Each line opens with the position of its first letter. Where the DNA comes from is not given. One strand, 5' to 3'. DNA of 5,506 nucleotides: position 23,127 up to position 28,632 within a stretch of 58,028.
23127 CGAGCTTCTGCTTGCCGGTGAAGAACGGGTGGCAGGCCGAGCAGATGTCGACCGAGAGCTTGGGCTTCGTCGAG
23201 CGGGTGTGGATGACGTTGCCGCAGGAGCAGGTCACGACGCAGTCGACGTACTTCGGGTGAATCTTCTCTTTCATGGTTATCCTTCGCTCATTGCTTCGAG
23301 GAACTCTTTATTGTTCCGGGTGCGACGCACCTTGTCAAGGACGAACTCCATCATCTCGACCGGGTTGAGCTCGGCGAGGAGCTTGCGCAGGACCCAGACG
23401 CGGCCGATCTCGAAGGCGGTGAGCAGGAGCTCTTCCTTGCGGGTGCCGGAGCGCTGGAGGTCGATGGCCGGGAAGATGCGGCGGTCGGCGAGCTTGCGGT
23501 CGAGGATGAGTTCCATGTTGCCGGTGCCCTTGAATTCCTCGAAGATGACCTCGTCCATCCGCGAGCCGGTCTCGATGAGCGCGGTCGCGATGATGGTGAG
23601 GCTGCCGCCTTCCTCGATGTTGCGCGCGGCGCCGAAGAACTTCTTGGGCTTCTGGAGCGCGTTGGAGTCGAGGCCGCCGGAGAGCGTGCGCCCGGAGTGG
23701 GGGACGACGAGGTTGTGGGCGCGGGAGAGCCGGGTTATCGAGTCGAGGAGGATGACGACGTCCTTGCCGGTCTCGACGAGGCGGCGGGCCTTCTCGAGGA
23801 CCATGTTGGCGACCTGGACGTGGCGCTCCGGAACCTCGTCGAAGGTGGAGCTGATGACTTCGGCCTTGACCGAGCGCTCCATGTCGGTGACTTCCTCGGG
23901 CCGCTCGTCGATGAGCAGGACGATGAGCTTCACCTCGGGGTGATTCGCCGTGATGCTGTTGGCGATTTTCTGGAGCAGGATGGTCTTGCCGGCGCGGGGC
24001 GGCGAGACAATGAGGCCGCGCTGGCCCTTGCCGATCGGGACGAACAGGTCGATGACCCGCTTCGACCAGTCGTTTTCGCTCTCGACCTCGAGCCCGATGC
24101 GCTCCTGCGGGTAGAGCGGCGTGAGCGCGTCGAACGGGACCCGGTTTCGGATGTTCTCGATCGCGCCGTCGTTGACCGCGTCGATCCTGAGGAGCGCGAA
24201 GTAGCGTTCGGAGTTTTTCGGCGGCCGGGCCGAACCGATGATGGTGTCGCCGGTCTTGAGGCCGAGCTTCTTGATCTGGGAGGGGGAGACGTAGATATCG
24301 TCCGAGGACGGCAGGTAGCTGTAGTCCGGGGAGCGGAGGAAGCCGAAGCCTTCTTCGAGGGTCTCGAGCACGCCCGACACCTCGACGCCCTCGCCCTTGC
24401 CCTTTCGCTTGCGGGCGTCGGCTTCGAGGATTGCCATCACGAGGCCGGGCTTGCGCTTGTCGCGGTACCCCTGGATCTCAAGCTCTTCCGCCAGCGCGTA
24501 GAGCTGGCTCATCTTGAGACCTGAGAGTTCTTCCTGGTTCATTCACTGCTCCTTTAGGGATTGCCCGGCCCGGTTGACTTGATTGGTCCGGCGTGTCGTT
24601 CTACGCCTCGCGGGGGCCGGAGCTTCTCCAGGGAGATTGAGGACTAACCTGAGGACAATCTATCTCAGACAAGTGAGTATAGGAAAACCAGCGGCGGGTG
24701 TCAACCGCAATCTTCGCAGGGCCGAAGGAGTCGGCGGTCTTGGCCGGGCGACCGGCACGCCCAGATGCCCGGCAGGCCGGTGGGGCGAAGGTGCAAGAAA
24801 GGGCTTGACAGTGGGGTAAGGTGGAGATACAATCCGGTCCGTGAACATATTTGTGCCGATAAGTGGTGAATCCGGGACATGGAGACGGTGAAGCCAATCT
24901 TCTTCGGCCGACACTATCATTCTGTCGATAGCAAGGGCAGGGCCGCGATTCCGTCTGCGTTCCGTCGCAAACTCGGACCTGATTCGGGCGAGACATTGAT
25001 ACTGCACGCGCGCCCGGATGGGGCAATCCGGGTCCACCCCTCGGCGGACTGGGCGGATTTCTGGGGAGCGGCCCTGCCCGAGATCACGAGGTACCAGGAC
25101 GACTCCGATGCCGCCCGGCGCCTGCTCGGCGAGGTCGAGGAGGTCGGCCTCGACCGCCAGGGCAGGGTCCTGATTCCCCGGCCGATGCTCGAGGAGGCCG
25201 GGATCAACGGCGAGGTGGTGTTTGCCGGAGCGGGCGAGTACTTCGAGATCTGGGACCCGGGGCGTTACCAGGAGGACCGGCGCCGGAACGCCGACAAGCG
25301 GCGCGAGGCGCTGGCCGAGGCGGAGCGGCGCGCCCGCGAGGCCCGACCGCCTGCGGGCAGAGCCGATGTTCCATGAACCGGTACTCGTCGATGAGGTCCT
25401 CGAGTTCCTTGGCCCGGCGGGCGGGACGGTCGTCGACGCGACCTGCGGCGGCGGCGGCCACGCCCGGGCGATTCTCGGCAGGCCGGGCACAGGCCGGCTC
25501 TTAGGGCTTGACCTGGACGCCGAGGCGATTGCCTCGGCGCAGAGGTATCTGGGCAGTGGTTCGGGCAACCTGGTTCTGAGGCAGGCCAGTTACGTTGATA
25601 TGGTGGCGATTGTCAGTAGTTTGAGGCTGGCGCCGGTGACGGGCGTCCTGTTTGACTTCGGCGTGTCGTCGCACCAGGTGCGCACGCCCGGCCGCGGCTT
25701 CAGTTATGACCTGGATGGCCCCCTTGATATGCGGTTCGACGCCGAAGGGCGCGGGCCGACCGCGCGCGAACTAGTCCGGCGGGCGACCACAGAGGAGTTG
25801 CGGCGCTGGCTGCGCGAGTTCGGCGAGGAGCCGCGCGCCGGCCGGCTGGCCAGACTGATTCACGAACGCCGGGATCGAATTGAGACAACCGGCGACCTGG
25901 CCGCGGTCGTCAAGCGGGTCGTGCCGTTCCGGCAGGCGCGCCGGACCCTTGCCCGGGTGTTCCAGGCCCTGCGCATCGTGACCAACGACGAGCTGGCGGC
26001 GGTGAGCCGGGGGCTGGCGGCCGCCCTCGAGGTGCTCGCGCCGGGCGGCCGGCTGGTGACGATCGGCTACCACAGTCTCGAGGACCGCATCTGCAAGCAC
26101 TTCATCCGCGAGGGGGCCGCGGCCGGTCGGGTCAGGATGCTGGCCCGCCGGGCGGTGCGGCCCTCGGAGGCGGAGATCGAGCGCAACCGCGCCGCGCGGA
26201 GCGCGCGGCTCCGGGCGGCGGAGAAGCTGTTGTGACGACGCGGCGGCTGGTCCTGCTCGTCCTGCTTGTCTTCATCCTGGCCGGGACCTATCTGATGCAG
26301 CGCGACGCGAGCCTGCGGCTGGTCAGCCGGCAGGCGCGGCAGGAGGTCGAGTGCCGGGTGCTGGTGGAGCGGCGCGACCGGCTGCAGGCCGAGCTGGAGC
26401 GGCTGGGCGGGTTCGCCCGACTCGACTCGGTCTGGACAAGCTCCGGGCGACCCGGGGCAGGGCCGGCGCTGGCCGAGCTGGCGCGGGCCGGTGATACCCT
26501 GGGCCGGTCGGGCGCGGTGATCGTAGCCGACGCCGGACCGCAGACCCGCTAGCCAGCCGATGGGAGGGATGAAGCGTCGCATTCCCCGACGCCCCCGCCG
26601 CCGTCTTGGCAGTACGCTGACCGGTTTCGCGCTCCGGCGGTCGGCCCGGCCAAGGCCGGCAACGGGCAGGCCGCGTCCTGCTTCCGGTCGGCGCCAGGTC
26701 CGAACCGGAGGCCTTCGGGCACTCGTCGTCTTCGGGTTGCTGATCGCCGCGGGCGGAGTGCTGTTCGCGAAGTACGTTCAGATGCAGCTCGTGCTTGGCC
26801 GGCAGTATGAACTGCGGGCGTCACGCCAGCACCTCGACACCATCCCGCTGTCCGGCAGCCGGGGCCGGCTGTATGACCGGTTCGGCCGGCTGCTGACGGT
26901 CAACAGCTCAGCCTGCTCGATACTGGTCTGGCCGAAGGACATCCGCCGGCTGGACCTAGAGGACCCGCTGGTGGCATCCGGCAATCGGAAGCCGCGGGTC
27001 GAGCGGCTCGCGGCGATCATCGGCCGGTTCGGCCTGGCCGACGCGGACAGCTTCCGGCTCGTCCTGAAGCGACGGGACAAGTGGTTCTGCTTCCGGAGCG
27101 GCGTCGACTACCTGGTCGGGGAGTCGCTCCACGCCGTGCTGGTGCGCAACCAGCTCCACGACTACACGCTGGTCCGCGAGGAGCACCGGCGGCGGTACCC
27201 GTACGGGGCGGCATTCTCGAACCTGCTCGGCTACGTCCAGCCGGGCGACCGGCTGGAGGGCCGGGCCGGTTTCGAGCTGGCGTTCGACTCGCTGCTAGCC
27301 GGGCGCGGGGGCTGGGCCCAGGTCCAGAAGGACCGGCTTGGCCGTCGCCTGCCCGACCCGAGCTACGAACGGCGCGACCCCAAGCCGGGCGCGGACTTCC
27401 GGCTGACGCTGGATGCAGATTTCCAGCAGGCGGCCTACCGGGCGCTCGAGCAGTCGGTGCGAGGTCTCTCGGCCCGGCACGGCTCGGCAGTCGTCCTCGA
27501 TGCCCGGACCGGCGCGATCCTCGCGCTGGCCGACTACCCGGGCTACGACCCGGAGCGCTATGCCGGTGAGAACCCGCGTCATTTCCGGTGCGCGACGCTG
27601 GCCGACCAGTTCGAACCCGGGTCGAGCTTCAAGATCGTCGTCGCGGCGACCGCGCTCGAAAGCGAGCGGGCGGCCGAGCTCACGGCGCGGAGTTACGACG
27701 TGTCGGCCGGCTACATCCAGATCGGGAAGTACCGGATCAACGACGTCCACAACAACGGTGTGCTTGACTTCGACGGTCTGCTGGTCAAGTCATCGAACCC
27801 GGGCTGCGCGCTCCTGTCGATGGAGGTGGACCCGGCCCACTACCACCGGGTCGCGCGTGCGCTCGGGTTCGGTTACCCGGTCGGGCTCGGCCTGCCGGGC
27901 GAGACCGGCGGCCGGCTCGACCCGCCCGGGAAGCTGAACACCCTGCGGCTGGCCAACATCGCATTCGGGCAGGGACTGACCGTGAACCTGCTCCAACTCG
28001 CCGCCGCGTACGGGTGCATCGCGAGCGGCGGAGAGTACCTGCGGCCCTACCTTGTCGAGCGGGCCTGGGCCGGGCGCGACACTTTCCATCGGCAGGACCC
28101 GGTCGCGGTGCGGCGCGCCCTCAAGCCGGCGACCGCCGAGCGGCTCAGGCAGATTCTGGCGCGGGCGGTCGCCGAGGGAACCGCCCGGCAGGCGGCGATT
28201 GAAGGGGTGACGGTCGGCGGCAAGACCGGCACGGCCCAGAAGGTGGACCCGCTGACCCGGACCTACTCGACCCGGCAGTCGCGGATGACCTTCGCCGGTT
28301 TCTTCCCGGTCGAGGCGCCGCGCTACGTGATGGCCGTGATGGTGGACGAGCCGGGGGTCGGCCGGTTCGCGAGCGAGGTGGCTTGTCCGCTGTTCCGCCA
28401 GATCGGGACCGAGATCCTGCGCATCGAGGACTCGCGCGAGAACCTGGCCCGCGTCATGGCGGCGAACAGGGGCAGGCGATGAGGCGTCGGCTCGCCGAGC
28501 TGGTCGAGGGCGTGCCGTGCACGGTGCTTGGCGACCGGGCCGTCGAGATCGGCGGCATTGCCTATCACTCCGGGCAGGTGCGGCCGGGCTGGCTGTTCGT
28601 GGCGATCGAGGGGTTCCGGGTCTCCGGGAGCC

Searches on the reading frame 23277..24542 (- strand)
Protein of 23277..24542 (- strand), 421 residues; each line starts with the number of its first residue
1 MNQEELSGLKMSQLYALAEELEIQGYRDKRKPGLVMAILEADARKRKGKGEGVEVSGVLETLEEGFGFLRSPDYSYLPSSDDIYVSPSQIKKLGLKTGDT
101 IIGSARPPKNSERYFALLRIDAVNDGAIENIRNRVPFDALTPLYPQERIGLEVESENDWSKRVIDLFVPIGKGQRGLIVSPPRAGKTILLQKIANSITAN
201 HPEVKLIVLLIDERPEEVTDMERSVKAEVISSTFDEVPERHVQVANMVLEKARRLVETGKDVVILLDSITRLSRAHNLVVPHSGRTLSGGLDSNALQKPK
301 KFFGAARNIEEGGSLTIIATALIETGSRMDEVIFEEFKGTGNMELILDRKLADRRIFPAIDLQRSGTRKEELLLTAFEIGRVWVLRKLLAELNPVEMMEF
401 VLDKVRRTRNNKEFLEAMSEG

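Call 22: search_protein_families(library=pfam, proteins=[window:23277-24542:-], max_evalue=0.001)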
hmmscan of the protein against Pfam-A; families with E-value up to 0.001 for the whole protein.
window:23277-24542:- (421 aa): 4 families
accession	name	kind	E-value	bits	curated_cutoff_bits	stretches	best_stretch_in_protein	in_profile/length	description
PF07497.18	Rho_RNA_bind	-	6.6e-30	103.2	27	1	55-126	1-70/73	Rho termination factor, RNA-binding domain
PF00006.31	ATP-synt_ab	-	5.1e-26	92.1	29.5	1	162-365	3-211/213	ATP synthase alpha/beta family, nucleotide-binding domain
PF07498.18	Rho_N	-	1.3e-07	31.9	24.9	1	5-45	1-41/43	Rho termination factor, N-terminal domain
PF05729.18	NACHT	-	0.00069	19.9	26.7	0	185-278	12-99/167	NACHT domain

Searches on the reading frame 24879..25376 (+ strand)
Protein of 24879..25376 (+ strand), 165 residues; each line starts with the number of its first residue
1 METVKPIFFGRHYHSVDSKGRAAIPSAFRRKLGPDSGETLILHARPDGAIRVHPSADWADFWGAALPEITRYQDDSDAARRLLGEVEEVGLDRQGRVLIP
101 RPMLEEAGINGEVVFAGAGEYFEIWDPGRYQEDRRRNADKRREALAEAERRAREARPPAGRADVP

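Call 22: search_protein_families(library=pfam, proteins=[window:24879-25376:+], max_evalue=0.001)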
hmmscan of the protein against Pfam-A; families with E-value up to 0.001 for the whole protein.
window:24879-25376:+ (165 aa): 2 families
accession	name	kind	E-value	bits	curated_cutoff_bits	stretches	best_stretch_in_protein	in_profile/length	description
PF02381.23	MraZ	-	7.9e-16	58.2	23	1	83-136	2-55/72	MraZ protein, putative antitoxin-like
PF04014.23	MazE_antitoxin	-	8.1e-07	29.3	24.7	1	16-54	4-42/48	Antidote-toxin recognition MazE, bacterial antitoxin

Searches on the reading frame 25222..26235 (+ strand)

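Call 22: search_protein_families(library=pfam, proteins=[window:25222-26235:+], max_evalue=0.001)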
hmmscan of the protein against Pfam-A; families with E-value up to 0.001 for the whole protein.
window:25222-26235:+ (337 aa): 3 families
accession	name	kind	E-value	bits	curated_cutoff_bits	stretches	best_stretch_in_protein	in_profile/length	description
PF01795.25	Methyltransf_5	-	1.9e-76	257.9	27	1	50-335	3-308/309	MraW methylase family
PF13649.12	Methyltransf_25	-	2.2e-05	25.5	27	1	70-124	1-55/97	Methyltransferase domain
PF05175.20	MTS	-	5.9e-05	23.2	23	0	66-111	31-76/170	Methyltransferase small domain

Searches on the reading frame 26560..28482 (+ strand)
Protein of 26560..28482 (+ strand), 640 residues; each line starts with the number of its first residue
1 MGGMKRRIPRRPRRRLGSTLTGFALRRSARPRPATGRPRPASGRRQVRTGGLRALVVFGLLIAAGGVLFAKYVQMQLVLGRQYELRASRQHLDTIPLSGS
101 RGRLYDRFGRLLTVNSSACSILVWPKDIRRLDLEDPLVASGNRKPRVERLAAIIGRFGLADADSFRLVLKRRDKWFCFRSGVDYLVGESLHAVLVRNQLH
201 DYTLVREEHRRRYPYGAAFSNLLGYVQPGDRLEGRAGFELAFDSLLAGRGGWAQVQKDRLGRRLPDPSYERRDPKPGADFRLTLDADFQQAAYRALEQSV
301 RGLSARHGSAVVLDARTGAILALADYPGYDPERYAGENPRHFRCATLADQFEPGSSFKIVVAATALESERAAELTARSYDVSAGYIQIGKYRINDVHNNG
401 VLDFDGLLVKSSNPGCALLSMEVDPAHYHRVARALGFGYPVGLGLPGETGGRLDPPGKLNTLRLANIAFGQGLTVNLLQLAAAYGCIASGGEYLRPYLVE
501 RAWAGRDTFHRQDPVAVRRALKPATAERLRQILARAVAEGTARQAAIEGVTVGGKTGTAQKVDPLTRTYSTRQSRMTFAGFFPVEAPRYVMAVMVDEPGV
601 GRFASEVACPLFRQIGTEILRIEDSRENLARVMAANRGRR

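Call 25: search_protein_families(library=pfam, proteins=[window:26560-28482:+], max_evalue=0.001)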
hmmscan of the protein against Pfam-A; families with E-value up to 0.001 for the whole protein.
window:26560-28482:+ (640 aa): 2 families
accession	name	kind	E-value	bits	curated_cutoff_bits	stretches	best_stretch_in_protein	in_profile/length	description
PF00905.27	Transpeptidase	-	5.8e-60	203.5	22.1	1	308-615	1-297/299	Penicillin binding protein transpeptidase domain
PF03717.20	PBP_dimer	-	6.3e-14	53.2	24.4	1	98-264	3-176/180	Penicillin-binding Protein dimerisation domain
